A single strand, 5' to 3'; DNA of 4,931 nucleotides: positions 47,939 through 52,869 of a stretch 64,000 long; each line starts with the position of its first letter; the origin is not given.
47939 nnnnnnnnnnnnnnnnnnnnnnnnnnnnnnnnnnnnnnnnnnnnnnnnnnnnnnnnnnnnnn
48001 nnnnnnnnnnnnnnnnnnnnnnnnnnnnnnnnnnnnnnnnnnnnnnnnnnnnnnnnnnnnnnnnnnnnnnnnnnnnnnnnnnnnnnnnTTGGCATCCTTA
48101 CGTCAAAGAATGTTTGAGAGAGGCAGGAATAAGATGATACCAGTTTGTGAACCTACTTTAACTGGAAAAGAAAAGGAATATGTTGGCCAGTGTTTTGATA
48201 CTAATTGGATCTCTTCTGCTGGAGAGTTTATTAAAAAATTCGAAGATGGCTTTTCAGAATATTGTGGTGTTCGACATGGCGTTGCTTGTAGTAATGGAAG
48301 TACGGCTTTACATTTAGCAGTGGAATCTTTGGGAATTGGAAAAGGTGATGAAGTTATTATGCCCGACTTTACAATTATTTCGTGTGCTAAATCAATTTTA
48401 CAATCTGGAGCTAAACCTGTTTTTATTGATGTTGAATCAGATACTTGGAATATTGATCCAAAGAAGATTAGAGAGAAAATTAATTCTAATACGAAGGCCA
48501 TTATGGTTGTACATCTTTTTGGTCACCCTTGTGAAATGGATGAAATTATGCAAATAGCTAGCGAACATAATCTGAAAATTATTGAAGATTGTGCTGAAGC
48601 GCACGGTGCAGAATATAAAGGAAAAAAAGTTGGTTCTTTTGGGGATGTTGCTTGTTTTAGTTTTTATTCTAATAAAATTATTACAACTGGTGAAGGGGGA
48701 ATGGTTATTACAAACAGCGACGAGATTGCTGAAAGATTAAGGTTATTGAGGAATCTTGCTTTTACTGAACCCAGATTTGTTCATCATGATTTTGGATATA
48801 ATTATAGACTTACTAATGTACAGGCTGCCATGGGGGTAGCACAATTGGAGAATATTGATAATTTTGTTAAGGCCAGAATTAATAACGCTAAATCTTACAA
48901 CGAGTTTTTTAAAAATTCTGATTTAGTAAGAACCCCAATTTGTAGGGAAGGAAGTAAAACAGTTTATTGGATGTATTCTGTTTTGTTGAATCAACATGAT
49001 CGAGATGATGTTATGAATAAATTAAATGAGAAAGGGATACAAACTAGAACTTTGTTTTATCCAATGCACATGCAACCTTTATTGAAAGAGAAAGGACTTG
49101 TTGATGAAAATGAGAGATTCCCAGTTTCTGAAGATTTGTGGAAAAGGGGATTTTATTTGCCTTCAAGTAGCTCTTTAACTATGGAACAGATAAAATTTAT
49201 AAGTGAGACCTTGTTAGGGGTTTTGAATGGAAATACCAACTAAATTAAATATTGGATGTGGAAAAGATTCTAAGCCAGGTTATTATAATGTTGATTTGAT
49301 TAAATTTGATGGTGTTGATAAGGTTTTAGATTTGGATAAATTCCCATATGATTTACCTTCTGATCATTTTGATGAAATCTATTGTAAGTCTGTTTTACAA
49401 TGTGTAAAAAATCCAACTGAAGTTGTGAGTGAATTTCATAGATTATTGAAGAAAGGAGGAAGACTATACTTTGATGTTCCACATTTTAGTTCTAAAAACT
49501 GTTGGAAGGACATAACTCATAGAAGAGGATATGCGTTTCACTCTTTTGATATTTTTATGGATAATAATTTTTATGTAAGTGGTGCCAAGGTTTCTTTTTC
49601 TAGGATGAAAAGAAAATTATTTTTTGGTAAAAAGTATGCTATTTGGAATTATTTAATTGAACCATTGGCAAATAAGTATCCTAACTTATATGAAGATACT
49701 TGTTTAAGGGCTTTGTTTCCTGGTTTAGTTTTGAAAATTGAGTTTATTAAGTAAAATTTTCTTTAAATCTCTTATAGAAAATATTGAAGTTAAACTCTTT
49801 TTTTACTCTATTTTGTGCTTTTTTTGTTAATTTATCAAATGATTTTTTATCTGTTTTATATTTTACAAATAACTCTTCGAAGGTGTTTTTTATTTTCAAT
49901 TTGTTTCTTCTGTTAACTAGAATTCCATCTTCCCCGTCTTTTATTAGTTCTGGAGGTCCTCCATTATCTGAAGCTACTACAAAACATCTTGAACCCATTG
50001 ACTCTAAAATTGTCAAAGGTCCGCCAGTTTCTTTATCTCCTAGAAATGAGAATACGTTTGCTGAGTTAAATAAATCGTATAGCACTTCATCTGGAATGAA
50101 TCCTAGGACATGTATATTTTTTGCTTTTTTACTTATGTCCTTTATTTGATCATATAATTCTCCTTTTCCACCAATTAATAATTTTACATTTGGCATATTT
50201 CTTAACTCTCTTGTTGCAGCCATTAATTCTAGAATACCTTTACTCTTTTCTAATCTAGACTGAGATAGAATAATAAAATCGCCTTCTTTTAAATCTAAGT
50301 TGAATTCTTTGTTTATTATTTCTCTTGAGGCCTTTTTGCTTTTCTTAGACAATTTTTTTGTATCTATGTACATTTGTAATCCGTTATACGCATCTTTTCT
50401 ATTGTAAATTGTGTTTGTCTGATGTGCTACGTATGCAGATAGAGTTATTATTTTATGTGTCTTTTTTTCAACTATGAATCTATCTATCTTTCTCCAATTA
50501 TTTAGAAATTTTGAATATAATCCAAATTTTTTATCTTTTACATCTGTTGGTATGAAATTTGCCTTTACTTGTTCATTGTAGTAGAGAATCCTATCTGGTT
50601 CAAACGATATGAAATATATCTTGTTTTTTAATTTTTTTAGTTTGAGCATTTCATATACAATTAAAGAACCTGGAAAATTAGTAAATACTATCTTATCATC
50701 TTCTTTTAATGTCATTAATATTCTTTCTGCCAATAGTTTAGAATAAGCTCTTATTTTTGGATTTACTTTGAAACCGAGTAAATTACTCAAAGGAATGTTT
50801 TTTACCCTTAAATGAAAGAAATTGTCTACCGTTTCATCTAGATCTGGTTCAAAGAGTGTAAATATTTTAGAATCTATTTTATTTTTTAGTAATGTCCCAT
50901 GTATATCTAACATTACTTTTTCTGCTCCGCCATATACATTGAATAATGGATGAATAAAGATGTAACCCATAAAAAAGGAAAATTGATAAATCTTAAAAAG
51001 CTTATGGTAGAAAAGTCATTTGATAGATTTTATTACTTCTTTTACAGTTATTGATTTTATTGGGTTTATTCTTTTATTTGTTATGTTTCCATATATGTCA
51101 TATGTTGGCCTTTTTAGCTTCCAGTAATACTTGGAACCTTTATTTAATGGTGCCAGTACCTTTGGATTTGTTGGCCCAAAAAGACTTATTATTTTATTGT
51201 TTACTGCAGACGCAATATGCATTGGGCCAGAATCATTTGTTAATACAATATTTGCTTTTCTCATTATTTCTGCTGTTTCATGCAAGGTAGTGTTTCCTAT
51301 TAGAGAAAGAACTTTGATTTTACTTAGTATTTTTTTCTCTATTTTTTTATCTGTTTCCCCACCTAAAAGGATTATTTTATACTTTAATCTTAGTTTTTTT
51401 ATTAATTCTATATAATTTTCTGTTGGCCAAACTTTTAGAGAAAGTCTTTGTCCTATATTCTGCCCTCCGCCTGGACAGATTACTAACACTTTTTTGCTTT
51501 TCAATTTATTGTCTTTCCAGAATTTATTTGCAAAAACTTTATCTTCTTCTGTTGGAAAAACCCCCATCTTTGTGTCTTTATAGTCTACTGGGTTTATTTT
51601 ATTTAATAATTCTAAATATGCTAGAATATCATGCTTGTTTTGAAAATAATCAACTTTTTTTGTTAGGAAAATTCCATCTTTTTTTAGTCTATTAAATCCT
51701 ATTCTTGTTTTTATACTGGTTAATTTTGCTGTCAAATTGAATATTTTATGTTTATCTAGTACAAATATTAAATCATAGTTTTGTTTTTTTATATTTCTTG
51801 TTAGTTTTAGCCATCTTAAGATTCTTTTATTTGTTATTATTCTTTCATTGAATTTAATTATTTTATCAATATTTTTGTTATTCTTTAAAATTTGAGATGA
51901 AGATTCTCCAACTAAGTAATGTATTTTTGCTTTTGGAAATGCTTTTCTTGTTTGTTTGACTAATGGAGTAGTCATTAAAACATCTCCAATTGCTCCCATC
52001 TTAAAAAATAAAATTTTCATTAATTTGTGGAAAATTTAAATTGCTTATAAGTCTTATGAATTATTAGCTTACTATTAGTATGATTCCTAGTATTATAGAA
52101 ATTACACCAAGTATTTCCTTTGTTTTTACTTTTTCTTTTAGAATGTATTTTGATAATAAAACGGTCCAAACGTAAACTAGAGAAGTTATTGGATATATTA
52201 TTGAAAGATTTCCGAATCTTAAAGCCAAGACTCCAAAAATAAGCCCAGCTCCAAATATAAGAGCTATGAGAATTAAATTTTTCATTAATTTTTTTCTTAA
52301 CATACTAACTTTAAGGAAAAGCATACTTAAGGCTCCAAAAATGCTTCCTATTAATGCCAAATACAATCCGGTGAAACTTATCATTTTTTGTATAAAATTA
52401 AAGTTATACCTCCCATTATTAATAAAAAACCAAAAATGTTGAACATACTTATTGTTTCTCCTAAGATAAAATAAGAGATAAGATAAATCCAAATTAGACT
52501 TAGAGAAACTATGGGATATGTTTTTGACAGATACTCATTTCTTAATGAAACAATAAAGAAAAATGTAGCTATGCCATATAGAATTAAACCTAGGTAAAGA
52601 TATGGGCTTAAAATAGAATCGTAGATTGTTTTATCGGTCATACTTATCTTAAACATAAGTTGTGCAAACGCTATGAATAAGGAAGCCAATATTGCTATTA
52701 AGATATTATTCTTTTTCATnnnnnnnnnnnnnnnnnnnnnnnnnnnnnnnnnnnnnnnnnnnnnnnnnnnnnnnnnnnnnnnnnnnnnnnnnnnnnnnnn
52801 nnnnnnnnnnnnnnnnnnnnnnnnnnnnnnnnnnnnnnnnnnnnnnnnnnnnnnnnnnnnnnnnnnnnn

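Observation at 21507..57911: A ~36-kb glycan super-locus combines four bacterial-type activated-donor pathways next to aglB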

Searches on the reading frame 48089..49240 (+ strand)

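Call 5: search_protein_families(library=pfam, proteins=[window:48089-49240:+], max_evalue=0.001)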
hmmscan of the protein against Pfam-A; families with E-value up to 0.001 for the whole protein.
window:48089-49240:+ (384 aa): 3 families
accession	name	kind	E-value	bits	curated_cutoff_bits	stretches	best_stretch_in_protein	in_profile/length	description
PF01041.23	DegT_DnrJ_EryC1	-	2.6e-123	412.3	19.8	1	25-375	4-359/360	DegT/DnrJ/EryC1/StrS aminotransferase family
PF01212.27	Beta_elim_lyase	-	2.6e-05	24.1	27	1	49-273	35-264/288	Beta-eliminating lyase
PF00266.25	Aminotran_5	-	0.00017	21.2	21.5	0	67-319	67-335/371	Aminotransferase class-V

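Call 15: search_protein_families(library=ncbifam, proteins=[window:48089-49240:+], max_evalue=0.001)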
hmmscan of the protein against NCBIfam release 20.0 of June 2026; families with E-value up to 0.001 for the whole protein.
window:48089-49240:+ (384 aa): 22 families
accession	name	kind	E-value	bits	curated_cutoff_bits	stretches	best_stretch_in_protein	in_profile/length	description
TIGR04181.1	NHT_00031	hypoth_equivalog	1.2e-110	369.8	420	1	17-360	1-359/359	LegC family aminotransferase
TIGR03588.1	PseC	equivalog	4.8e-89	298.9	423.5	1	16-378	1-379/380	UDP-4-amino-4,6-dideoxy-N-acetyl-beta-L-altrosamine transaminase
NF008687.0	PRK11706.1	equivalog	7.8e-74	248.7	375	1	16-376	1-371/375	dTDP-4-amino-4,6-dideoxygalactose transaminase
TIGR02379.1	ECA_wecE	subfamily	2.2e-66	224.2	434.85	1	16-376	1-372/376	dTDP-4-amino-4,6-dideoxy-D-glucose transaminase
NF011936.0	PRK15407.1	equivalog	1.6e-63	214.9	423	2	8-221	29-248/440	lipopolysaccharide biosynthesis protein RfbH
TIGR04427.1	PLP_DesI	equivalog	4.9e-61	207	650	1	32-375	38-379/390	dTDP-4-dehydro-6-deoxyglucose aminotransferase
NF008658.2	PRK11658.1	equivalog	6.6e-61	206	631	1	15-335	3-336/379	UDP-4-amino-4-deoxy-L-arabinose aminotransferase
NF004975.0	PRK06348.1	equivalog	2.9e-08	33.1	549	1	69-167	97-201/384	pyridoxal phosphate-dependent aminotransferase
NF006230.0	PRK08363.1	equivalog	8.4e-08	31.4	534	1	71-168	103-206/398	alanine aminotransferase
NF005816.0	PRK07682.1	equivalog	5.4e-07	28.6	620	1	68-169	97-204/390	aminotransferase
NF005817.0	PRK07683.1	equivalog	2.8e-06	26.3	575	1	68-142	96-169/387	aminotransferase A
NF041364.1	GntC_guanitoxin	equivalog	3.1e-06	26.3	415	1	71-167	70-173/356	guanitoxin biosynthesis PLP-dependent (S)-gamma-hydroxy-L-arginine cyclodehydratase GntC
NF006569.0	PRK09082.1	subfamily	4.4e-06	26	420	1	60-142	89-171/386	methionine aminotransferase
NF004770.0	PRK06108.1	subfamily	5.1e-06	25.5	422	1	61-141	96-177/396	pyridoxal phosphate-dependent aminotransferase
TIGR01977.1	am_tr_V_EF2568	hypoth_equivalog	3.3e-05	23.1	377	1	117-174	120-180/376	cysteine desulfurase family protein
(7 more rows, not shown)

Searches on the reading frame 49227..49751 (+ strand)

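Call 5: search_protein_families(library=pfam, proteins=[window:49227-49751:+], max_evalue=0.001)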
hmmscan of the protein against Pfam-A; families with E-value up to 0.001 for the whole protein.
window:49227-49751:+ (175 aa): 4 families
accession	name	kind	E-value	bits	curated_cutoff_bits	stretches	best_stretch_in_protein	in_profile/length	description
PF08241.18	Methyltransf_11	-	2.5e-08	34.9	21.2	1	36-82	51-95/95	Methyltransferase domain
PF08242.18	Methyltransf_12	-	1.8e-06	29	30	1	35-80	50-98/98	Methyltransferase domain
PF13489.12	Methyltransf_23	-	5e-06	26.8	27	1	41-86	77-120/164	Methyltransferase domain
PF13847.12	Methyltransf_31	-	9.3e-06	25.8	27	1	35-85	62-112/145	Methyltransferase domain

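Call 15: search_protein_families(library=ncbifam, proteins=[window:49227-49751:+], max_evalue=0.001)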
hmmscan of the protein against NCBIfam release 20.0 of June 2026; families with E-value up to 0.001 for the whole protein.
window:49227-49751:+ (175 aa): 2 families
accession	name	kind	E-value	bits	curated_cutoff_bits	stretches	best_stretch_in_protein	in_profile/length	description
NF045667.1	MTase_DVU1556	equivalog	2.2e-05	24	155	1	40-81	77-118/213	DVU_1556 family methyltransferase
TIGR02072.1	BioC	equivalog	0.0006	19.7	184.95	1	42-84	92-134/244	malonyl-ACP O-methyltransferase BioC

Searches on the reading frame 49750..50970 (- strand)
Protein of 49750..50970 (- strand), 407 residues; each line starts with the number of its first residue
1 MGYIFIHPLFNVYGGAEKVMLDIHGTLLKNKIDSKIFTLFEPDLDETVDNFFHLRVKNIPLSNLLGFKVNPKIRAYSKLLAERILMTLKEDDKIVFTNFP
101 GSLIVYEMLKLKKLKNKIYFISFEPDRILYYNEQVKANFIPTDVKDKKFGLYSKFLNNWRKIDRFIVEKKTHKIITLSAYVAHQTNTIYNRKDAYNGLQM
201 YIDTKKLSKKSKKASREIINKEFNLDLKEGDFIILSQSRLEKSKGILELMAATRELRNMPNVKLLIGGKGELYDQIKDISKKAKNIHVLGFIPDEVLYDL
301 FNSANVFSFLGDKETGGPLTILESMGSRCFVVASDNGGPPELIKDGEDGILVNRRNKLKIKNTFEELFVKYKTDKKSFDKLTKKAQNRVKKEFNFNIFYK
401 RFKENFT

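Call 5: search_protein_families(library=pfam, proteins=[window:49750-50970:-], max_evalue=0.001)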
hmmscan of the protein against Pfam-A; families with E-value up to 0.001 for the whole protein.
window:49750-50970:- (407 aa): 2 families
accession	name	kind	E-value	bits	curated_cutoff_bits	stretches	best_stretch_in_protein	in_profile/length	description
PF00534.26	Glycos_transf_1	-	3.4e-25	89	26.4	1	221-371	5-159/172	Glycosyl transferases group 1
PF13692.12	Glyco_trans_1_4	-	1.1e-20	74.8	27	1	233-364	3-136/142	Glycosyl transferases group 1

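Call 15: search_protein_families(library=ncbifam, proteins=[window:49750-50970:-], max_evalue=0.001)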
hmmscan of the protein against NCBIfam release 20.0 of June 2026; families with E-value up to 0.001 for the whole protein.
window:49750-50970:- (407 aa): 21 families
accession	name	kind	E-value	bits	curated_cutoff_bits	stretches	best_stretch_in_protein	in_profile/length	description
TIGR04157.1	glyco_rSAM_CFB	subfamily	9.9e-18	64.3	400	1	73-404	72-404/406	TIGR04157 family glycosyltransferase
TIGR03999.1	thiol_BshA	equivalog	1.3e-17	63.8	273.7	1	160-403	135-367/375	N-acetyl-alpha-D-glucosaminyl L-malate synthase BshA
NF041876.1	EPS_EpsE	equivalog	6.5e-17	61.9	400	1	228-395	211-382/389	exopolysaccharide biosynthesis GT4 family glycosyltransferase EpsE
TIGR03088.1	stp2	hypoth_equivalog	3.2e-16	59.4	409.05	1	195-403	166-367/374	TIGR03088 family PEP-CTERM/XrtA system glycosyltransferase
NF047684.1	TeichurnBiosyTuaC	equivalog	4e-16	58.9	550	1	169-403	163-387/391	teichuronic acid biosynthesis protein TuaC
TIGR02149.1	glgA_Coryne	subfamily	2.9e-12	46.4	302.4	1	171-400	145-381/391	glycogen synthase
TIGR04063.1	stp3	hypoth_equivalog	3.1e-12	46.1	442.05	1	244-404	226-390/397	TIGR04063 family PEP-CTERM/XrtA system glycosyltransferase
NF053513.1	Gtran_IagA_BgsA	equivalog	1.6e-11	43.9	460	1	168-353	103-284/333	LTA glycolipid anchor biosynthesis glycosyltransferase, IagA/BgsA family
TIGR02470.1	sucr_synth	equivalog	3.1e-10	38.8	810.4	1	319-401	658-740/784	sucrose synthase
TIGR04047.1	MSMEG_0565_glyc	hypoth_equivalog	2.2e-09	36.9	259.85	1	172-366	140-337/373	MSMEG_0565 family glycosyltransferase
NF038298.1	EPS_HpsO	equivalog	2.2e-09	36.6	575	1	222-389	192-367/388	hormogonium polysaccharide biosynthesis glycosyltransferase HpsO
NF053787.1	GlcN_PG_synth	equivalog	2.6e-09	36.4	480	1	224-403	190-353/361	N-acetylglucosaminyl phosphatidylglycerol synthase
NF012028.0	PRK15484.1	subfamily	1.1e-08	34.6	618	1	208-405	172-374/380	lipopolysaccharide N-acetylglucosaminyltransferase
NF049987.1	DaglGlyslTfaseDgs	equivalog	1.5e-08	34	500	1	153-367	84-292/332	processive diacylglycerol alpha-glucosyltransferase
TIGR02472.1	sucr_P_syn_N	equivalog_domain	4.6e-08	32.3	576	1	319-400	355-432/439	sucrose-phosphate synthase, putative, glycosyltransferase domain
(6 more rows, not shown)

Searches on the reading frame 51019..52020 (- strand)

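Call 6: search_protein_families(library=pfam, proteins=[window:51019-52020:-], max_evalue=0.001)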
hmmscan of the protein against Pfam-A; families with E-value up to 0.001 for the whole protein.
window:51019-52020:- (334 aa): 2 families
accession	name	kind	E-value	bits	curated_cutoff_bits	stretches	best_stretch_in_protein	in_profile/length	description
PF01075.23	Glyco_transf_9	-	8.3e-35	120.7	22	1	70-300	1-228/247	Glycosyltransferase family 9 (heptosyltransferase)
PF04230.19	PS_pyruv_trans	-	0.0002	21.8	25.3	0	134-220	10-101/280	Polysaccharide pyruvyl transferase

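Call 13: search_protein_families(library=ncbifam, proteins=[window:51019-52020:-], max_evalue=0.001)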
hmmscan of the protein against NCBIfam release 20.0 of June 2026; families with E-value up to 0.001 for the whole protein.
window:51019-52020:- (334 aa): 6 families
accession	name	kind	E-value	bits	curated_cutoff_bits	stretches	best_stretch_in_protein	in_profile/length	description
TIGR02195.1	heptsyl_trn_II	equivalog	2.3e-37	128.9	134.6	1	4-333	3-334/339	lipopolysaccharide heptosyltransferase II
TIGR02201.1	heptsyl_trn_III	equivalog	6e-32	111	170.2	1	2-300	1-305/344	putative lipopolysaccharide heptosyltransferase III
NF007742.0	PRK10422.1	equivalog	2.3e-28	99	467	1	2-300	7-307/352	lipopolysaccharide core heptosyltransferase RfaQ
TIGR02193.1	heptsyl_trn_I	equivalog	3.2e-27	95.6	185.3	1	2-298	1-298/320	lipopolysaccharide heptosyltransferase I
NF008162.0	PRK10916.1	equivalog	2.9e-22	79.4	569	1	1-295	1-301/348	ADP-heptose--LPS heptosyltransferase RfaF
NF008204.0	PRK10964.1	equivalog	1.9e-19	69.9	437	1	1-293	1-291/322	lipopolysaccharide heptosyltransferase RfaC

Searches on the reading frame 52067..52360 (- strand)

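Call 67: search_protein_families(library=ncbifam, proteins=[window:52067-52360:-], max_evalue=0.001)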
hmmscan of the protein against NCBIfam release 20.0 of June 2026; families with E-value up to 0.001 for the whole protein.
window:52067-52360:- (98 aa): 3 families
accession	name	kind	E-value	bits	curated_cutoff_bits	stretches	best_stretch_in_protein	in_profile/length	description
NF011625.2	PRK15051.1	equivalog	2e-09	37.6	92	1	15-96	26-107/111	4-amino-4-deoxy-L-arabinose-phosphoundecaprenol flippase subunit ArnE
NF002816.2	PRK02971.1-2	equivalog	0.00012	22.5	99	1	16-97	32-117/120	4-amino-4-deoxy-L-arabinose-phosphoundecaprenol flippase subunit ArnF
TIGR03340.1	phn_DUF6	hypoth_equivalog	0.00049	19.8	288.15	1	8-96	191-281/281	phosphonate utilization associated putative membrane protein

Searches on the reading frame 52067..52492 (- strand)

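Call 6: search_protein_families(library=pfam, proteins=[window:52067-52492:-], max_evalue=0.001)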
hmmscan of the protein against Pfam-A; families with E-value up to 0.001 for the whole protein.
window:52067-52492:- (142 aa): 4 families
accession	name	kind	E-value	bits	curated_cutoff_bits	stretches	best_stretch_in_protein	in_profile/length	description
PF00892.27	EamA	-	1.5e-08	35.5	28.2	1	37-141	24-134/135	EamA-like transporter family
PF03151.22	TPT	-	5e-06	26.5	30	1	41-139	34-134/291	Triose-phosphate Transporter family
PF05653.20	Mg_trans_NIPA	-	0.00047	19.9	26.2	0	78-141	50-120/295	Magnesium transporter NIPA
PF06800.18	Sugar_transport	-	0.00074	19.4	26.3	1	36-141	166-271/280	Sugar transport protein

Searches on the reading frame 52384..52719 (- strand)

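Call 6: search_protein_families(library=pfam, proteins=[window:52384-52719:-], max_evalue=0.001)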
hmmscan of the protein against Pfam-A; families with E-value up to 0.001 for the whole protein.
window:52384-52719:- (112 aa): 1 family
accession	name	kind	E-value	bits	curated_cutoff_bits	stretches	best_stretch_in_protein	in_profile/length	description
PF00892.27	EamA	-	2.8e-07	31.3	28.2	1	7-109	39-134/135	EamA-like transporter family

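Call 67: search_protein_families(library=ncbifam, proteins=[window:52384-52719:-], max_evalue=0.001)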
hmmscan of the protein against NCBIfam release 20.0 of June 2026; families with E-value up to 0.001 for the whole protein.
window:52384-52719:- (112 aa): 2 families
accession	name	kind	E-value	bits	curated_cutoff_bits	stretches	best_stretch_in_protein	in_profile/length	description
NF011625.2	PRK15051.1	equivalog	2.5e-08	34.1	92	1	7-108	4-107/111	4-amino-4-deoxy-L-arabinose-phosphoundecaprenol flippase subunit ArnE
NF002816.2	PRK02971.1-2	equivalog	2.8e-08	34.2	99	1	34-110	40-118/120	4-amino-4-deoxy-L-arabinose-phosphoundecaprenol flippase subunit ArnF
